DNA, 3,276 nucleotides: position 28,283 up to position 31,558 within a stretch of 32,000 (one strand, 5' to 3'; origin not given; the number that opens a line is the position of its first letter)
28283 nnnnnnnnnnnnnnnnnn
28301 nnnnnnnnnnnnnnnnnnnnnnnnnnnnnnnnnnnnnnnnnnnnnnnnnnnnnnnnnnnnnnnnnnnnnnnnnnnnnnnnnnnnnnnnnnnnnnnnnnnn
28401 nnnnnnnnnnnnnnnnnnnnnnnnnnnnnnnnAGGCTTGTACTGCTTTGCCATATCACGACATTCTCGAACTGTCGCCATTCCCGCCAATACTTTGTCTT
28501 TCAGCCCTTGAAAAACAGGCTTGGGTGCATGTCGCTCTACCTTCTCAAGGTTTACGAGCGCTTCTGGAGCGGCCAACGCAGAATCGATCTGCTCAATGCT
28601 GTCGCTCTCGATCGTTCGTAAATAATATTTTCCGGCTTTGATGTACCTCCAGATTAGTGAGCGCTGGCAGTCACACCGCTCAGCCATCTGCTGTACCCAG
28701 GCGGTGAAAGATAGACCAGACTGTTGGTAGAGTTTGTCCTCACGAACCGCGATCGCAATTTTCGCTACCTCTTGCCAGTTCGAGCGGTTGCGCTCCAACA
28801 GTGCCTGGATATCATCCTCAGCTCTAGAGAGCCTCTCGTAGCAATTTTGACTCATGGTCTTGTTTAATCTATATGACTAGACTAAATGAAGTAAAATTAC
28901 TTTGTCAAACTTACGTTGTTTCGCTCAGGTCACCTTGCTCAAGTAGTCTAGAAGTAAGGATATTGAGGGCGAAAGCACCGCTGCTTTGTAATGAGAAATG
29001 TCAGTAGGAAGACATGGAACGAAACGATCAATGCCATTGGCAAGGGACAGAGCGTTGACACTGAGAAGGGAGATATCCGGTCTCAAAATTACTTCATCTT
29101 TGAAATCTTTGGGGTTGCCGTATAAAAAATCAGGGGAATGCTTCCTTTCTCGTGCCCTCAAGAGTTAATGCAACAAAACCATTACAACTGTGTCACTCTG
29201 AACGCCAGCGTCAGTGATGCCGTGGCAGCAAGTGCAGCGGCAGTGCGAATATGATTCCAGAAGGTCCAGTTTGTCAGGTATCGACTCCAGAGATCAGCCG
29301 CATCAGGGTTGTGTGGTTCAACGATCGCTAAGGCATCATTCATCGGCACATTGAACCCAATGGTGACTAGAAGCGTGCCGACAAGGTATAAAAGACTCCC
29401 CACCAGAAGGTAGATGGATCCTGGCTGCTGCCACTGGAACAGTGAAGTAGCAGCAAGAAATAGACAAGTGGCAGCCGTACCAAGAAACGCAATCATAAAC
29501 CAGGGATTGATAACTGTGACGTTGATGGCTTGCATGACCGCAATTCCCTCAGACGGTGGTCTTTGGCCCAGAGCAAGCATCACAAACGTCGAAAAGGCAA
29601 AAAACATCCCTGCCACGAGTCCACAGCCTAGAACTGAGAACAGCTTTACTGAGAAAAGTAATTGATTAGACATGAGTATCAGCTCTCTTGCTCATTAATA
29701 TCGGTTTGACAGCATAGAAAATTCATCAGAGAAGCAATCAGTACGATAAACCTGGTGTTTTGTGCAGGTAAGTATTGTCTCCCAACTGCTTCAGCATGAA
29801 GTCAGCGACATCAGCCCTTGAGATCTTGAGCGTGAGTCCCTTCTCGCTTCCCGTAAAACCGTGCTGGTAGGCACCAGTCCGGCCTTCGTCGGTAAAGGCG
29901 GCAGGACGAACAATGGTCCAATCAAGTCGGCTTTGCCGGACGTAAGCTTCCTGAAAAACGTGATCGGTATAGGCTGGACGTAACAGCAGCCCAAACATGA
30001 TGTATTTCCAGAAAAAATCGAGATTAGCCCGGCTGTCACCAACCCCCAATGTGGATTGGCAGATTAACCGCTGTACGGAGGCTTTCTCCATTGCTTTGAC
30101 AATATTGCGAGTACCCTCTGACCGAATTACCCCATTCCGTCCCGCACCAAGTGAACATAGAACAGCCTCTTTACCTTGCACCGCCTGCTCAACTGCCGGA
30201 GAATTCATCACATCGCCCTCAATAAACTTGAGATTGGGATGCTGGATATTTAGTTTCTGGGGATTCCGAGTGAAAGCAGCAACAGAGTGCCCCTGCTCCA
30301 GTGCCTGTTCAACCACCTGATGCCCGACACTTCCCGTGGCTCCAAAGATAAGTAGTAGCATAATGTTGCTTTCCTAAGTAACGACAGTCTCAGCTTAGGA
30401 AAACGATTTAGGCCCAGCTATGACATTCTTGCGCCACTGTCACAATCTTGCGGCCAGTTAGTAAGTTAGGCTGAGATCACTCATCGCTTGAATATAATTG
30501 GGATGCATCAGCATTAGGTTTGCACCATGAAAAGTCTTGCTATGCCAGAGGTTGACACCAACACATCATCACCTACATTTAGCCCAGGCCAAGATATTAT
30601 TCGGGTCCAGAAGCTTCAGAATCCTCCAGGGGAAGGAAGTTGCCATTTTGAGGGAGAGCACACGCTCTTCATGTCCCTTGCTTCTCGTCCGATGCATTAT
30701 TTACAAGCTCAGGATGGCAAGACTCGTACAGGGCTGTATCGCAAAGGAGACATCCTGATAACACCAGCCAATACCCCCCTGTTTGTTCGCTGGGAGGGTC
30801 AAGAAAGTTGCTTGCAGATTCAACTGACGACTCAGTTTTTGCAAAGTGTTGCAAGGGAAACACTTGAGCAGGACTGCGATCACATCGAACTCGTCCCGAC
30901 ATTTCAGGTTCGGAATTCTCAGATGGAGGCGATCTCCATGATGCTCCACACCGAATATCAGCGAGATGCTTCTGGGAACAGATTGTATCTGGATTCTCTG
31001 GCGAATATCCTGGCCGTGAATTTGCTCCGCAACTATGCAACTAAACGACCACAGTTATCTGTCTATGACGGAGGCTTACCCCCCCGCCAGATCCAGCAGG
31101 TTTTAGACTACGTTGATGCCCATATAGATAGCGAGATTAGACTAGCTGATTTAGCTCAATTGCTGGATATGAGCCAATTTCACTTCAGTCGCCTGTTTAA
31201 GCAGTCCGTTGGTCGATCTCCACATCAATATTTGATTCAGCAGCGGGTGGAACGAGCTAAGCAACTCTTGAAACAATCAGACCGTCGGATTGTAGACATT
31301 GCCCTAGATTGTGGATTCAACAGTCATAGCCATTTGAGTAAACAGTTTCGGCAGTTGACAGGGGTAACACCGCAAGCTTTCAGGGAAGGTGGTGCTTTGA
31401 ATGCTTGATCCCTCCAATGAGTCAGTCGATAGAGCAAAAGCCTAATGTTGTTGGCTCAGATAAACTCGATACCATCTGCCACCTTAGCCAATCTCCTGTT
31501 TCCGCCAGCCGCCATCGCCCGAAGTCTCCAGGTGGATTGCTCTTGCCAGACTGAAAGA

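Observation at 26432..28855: Two-gene nuclease module of unknown role: HTH-like/MmcB-like PD-(D/E)xK protein plus DEDDh exonuclease with a novel C-terminal domain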

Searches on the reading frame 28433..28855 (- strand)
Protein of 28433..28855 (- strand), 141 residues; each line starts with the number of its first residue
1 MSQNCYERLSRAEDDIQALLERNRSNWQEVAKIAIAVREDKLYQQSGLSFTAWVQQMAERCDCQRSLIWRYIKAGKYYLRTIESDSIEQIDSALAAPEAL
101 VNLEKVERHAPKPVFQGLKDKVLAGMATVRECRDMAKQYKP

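Call 67: search_protein_families(library=pfam, proteins=[window:28433-28855:-], max_evalue=1)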
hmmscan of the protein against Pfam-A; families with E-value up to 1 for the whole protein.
window:28433-28855:- (141 aa): 3 families
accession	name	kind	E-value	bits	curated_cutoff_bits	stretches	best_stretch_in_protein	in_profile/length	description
PF06924.17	DUF1281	-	0.091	12.7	27.3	0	40-76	74-106/177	Protein of unknown function (DUF1281)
PF00519.23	PPV_E1_C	-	0.12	11.9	26.5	1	6-73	28-92/289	Papillomavirus helicase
PF08279.18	HTH_11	-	0.15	12.4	25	1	55-84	19-48/55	HTH domain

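Call 74: find_homologous_proteins(query=window:28433-28855:-, max_evalue=0.01)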
Query window:28433-28855:- (141 aa): 3 proteins with E <= 0.01 among 18 candidates.
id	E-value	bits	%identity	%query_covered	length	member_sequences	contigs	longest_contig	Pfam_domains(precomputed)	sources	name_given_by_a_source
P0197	4.8e-47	177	64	95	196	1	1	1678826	-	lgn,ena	-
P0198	6.0e-40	154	58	94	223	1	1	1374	-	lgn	-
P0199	5.9e-35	138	53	89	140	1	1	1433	-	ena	-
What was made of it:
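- Tried and rejected: The word-index search returned only three fragments (call 74).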

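Call 91: find_encoding_contigs(protein=P0197, flank=8000, max_places=2)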
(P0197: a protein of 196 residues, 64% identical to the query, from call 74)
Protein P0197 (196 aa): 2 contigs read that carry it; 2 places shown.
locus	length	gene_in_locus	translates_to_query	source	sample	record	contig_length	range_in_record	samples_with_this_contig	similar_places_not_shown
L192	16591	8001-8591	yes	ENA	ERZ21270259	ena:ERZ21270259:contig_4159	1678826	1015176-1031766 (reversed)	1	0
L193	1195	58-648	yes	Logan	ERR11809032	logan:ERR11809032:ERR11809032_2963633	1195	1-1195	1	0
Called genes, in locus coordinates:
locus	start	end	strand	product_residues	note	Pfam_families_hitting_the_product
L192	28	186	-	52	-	-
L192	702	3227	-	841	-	PF17764:PriA_3primeBD, PF00270:DEAD, PF04851:ResIII, PF18319:Zn_ribbon_PriA (weak), PF00271:Helicase_C (weak), PF18074:PriA_C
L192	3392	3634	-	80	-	PF25967:RND-MFP_C (weak), PF25989:YknX_C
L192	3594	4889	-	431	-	PF25917:BSH_RND, PF25997:BSH_YhbJ (faint)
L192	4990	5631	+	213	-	PF01797:Y1_Tnp (faint)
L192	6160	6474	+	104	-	-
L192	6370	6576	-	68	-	-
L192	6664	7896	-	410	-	PF07592:DDE_Tnp_ISAZ013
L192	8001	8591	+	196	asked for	-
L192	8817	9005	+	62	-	-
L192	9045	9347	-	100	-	-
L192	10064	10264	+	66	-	PF01223:Endonuclease_NS (weak)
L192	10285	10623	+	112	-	-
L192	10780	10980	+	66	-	-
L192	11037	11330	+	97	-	-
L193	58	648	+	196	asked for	-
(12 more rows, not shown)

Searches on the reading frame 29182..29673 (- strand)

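Call 11: search_protein_families(library=pfam, proteins=[window:29182-29673:-], max_evalue=0.001)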
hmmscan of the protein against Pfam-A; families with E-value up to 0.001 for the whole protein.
window:29182-29673:- (163 aa): 1 family
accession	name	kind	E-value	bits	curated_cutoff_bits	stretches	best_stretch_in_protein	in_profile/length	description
PF08592.16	Anthrone_oxy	-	6.1e-18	65.4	27.3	1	59-152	1-105/106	Anthrone oxygenase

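Call 89: search_protein_families(library=padloc, proteins=[window:29182-29673:-], max_evalue=0.01)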
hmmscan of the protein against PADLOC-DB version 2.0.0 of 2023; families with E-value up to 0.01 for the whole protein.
window:29182-29673:- (163 aa): 0 families

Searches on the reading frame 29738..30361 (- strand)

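Call 11: search_protein_families(library=pfam, proteins=[window:29738-30361:-], max_evalue=0.001)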
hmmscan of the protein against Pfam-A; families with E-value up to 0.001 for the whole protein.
window:29738-30361:- (207 aa): 7 families
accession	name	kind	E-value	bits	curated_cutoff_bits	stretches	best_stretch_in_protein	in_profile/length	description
PF13460.12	NAD_binding_10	-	6.4e-54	183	27.2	1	7-195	1-183/184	NAD(P)H-binding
PF05368.20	NmrA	-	1.3e-14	55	27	1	3-106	5-108/298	NmrA-like family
PF01370.27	Epimerase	-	1.9e-10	41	20.9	1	4-104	2-115/240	NAD dependent epimerase/dehydratase family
PF01073.25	3Beta_HSD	-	3.2e-07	30.1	22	1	4-107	1-119/280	3-beta hydroxysteroid dehydrogenase/isomerase family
PF04321.23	RmlD_sub_bind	-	0.00029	20.5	27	1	1-63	1-49/287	RmlD substrate binding domain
PF16363.11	GDP_Man_Dehyd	-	0.00051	20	27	1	4-63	1-73/332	GDP-mannose 4,6 dehydratase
PF00106.31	adh_short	-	0.0006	19.8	26.6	1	4-63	4-70/195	short chain dehydrogenase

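Call 89: search_protein_families(library=padloc, proteins=[window:29738-30361:-], max_evalue=0.01)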
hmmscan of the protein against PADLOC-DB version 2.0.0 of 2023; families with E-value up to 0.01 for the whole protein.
window:29738-30361:- (207 aa): 0 families

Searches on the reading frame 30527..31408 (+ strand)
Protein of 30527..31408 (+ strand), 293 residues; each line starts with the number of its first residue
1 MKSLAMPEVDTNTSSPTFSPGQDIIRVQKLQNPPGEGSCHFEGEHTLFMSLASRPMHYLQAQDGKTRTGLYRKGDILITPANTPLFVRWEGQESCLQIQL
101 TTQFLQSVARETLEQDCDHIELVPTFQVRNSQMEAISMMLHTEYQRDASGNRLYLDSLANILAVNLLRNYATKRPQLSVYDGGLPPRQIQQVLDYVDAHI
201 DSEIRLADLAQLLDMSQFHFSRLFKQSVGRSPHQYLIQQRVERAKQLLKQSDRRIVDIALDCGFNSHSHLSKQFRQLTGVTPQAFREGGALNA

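Call 11: search_protein_families(library=pfam, proteins=[window:30527-31408:+], max_evalue=0.001)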
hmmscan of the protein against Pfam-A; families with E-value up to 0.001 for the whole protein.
window:30527-31408:+ (293 aa): 2 families
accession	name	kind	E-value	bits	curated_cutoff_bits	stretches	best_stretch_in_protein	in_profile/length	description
PF12833.13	HTH_18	-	5.3e-26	91.2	33.6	1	209-287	1-79/80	Helix-turn-helix domain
PF00165.29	HTH_AraC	-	3.5e-24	84.8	26.6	2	198-236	3-41/42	Bacterial regulatory helix-turn-helix proteins, AraC family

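Call 89: search_protein_families(library=padloc, proteins=[window:30527-31408:+], max_evalue=0.01)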
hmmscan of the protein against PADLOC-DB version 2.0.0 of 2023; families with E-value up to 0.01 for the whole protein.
window:30527-31408:+ (293 aa): 1 family
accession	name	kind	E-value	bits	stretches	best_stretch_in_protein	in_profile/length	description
PDLC01443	Cas2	-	0.00051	18.5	1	165-203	19-56/86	"CAS-I,CAS-II,CAS-III,CAS-IV,CAS-V,CAS-VI; acquisition_2"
